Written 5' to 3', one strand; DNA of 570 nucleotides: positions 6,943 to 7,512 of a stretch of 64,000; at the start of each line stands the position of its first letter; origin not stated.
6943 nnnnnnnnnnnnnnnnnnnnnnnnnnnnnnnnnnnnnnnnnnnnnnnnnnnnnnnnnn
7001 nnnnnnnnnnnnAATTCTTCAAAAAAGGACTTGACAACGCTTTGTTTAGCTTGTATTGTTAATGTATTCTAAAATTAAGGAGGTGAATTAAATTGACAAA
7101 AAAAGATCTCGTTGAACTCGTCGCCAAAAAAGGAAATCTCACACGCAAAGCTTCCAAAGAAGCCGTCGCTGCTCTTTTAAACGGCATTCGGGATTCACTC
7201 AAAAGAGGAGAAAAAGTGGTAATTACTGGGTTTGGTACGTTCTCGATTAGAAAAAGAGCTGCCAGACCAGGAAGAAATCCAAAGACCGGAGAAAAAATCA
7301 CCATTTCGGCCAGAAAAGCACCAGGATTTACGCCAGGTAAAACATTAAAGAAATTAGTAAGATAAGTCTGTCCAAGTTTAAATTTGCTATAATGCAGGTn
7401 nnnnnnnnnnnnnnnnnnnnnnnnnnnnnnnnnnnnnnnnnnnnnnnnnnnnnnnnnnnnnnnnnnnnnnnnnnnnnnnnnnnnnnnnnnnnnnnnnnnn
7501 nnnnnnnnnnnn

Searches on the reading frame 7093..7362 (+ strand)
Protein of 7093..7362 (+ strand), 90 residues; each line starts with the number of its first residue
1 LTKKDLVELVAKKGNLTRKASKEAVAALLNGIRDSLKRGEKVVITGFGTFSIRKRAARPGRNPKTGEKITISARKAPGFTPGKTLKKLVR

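Call 58: search_protein_families(library=pfam, proteins=[window:7093-7362:+], max_evalue=0.01)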
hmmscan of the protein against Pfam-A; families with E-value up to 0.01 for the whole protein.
seq(90 aa): 4 families
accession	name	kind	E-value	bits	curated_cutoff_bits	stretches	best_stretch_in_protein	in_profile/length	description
PF00216.26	Bac_DNA_binding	-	3.5e-33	114.1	22.4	1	1-89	1-89/90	Bacterial DNA-binding protein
PF18291.6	HU-HIG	-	1.8e-06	28.5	26.2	1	2-87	33-116/125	HU domain fused to wHTH, Ig, or Glycine-rich motif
PF18175.6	HU-CCDC81_bac_2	-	0.0052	17.1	35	1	6-53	3-50/70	CCDC81-like prokaryotic HU domain 2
PF18289.6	HU-CCDC81_euk_2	-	0.009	16.5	26.1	0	10-57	10-59/75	CCDC81 eukaryotic HU domain 2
